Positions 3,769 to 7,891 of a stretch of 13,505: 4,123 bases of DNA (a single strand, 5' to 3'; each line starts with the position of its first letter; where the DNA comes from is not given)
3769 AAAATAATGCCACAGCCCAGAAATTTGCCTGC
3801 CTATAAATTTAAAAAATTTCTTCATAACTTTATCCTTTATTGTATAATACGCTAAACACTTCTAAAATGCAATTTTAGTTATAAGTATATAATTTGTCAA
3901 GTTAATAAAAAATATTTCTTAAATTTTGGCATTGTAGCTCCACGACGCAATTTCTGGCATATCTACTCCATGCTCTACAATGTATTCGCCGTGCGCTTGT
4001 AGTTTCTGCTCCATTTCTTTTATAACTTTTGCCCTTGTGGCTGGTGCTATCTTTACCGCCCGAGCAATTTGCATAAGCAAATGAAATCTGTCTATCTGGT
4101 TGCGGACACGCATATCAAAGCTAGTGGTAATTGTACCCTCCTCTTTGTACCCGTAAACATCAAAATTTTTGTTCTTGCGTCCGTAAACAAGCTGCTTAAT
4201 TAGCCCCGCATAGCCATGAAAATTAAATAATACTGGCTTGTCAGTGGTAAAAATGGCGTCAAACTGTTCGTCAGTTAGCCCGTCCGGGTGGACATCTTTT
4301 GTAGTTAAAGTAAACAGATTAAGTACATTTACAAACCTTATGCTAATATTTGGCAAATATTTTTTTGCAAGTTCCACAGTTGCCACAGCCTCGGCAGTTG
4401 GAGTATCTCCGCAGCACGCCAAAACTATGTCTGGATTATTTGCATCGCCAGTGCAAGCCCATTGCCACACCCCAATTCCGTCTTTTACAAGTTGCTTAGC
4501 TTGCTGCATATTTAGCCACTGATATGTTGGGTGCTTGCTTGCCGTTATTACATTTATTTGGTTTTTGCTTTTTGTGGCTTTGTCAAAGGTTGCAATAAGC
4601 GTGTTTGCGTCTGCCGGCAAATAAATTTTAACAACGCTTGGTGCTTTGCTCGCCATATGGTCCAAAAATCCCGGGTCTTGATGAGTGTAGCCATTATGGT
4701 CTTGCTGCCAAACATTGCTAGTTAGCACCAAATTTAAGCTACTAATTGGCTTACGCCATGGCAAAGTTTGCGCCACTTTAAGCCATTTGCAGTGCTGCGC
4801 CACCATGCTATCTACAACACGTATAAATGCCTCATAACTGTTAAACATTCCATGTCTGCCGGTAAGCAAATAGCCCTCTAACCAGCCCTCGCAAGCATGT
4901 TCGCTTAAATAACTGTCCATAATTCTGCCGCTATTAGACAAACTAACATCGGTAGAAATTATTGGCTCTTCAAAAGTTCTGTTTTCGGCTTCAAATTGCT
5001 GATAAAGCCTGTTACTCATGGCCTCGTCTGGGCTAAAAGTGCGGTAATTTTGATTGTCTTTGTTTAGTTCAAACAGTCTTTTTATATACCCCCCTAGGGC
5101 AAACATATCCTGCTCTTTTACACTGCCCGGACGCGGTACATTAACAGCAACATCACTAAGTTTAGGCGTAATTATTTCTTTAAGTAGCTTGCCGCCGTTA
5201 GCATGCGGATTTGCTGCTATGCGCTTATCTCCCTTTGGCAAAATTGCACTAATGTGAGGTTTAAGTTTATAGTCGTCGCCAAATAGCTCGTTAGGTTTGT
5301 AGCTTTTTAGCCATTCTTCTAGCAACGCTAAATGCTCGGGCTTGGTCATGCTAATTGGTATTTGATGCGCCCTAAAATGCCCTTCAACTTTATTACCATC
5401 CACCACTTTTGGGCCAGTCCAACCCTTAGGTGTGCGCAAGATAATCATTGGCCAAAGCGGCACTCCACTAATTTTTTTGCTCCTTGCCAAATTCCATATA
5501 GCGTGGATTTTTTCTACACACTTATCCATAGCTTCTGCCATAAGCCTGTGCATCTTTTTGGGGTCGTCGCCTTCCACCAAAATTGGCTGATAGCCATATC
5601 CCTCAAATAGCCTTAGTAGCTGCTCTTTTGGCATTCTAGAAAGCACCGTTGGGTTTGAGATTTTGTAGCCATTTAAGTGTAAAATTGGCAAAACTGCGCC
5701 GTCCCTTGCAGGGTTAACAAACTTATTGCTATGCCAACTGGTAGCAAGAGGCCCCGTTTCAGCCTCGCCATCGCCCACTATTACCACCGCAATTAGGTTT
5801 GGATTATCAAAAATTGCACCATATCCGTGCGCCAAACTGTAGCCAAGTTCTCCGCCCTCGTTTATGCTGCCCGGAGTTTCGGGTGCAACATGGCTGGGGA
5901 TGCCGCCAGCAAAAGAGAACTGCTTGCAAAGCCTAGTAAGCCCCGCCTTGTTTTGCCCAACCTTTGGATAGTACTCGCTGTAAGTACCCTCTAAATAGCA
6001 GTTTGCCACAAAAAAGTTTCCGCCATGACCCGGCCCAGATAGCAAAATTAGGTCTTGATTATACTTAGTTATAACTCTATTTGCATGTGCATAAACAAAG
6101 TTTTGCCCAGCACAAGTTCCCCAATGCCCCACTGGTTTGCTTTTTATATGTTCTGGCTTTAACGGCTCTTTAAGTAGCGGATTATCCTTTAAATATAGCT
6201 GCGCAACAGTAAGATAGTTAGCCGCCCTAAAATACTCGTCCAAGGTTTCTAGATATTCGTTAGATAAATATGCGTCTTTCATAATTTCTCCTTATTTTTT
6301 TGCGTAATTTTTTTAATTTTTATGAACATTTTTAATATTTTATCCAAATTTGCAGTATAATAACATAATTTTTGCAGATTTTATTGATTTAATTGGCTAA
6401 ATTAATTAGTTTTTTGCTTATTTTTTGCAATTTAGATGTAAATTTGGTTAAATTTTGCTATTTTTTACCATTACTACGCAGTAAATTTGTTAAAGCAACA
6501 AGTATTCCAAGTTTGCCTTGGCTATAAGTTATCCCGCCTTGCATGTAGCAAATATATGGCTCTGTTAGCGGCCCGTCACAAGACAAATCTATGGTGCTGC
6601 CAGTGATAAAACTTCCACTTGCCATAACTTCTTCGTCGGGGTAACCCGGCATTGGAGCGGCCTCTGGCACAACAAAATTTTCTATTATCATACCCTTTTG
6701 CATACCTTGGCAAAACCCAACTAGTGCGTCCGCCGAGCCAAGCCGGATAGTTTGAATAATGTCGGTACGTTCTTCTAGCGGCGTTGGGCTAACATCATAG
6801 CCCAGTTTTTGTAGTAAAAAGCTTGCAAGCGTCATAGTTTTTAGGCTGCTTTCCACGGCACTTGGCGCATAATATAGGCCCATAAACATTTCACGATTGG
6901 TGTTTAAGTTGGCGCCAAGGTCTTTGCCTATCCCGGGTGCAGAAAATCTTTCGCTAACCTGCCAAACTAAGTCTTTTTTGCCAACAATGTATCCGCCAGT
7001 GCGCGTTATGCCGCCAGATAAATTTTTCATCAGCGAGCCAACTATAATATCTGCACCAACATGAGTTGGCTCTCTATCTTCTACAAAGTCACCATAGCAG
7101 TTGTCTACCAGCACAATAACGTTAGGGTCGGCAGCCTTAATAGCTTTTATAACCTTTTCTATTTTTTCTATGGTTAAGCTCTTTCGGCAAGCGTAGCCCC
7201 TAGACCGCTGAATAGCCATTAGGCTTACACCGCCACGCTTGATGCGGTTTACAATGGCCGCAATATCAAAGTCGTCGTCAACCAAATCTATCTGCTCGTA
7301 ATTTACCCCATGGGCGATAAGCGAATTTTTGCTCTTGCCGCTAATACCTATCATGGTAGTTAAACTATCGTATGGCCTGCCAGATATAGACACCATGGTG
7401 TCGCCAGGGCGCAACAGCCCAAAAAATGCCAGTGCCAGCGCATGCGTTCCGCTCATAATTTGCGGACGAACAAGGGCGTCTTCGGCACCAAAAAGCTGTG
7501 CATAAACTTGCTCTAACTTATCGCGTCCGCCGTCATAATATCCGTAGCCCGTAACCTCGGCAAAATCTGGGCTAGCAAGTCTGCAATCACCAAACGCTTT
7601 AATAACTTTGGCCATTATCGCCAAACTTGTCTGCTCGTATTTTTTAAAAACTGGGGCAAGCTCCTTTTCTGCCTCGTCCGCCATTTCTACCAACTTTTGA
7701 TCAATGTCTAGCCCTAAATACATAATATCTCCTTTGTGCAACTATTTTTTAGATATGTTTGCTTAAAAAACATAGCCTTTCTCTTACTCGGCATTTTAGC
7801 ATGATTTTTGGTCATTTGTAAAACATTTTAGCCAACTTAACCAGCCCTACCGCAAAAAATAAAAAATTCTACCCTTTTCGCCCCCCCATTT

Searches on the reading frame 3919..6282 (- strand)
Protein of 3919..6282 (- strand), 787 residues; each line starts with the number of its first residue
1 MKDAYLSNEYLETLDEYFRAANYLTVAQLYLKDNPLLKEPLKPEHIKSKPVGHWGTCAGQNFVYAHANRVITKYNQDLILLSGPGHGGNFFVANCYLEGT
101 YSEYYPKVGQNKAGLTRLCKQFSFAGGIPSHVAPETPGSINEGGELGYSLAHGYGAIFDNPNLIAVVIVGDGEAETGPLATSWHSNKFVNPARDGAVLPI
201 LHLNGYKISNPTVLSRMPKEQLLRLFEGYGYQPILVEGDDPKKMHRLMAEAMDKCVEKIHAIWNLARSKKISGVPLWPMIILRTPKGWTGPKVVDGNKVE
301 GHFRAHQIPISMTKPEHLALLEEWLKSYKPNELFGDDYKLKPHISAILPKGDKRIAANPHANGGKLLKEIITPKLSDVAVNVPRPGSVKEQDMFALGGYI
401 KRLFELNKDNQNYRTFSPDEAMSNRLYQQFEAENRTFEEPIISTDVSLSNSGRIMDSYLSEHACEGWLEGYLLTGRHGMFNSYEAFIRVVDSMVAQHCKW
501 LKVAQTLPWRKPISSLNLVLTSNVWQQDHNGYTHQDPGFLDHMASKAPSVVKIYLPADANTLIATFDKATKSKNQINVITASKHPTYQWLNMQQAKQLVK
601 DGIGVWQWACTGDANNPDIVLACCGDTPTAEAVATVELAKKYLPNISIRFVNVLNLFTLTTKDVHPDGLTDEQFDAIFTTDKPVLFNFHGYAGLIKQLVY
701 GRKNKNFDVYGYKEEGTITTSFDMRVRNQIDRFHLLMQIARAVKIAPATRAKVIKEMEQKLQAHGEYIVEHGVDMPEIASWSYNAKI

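Call 11: find_encoding_contigs(protein=window:3919-6282:-, flank=10000, max_places=10)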
Protein window:3919-6282:- (787 aa): no gene with exactly this product is on record in the collection.

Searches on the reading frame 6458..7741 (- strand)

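Call 9: search_protein_families(library=pfam, proteins=[window:6458-7741:-])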
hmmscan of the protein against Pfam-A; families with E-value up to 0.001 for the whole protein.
window:6458-7741:- (427 aa): 3 families
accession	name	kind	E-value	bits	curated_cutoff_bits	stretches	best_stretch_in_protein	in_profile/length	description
PF06838.17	Met_gamma_lyase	-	6.2e-154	512.9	24.2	1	19-420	3-404/405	Methionine gamma-lyase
PF01053.26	Cys_Met_Meta_PP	-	1.9e-08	33.7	27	1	73-275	54-233/381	Cys/Met metabolism PLP-dependent enzyme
PF00155.27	Aminotran_1_2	-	2.4e-07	30.7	19.7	1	42-262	18-241/361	Aminotransferase class I and II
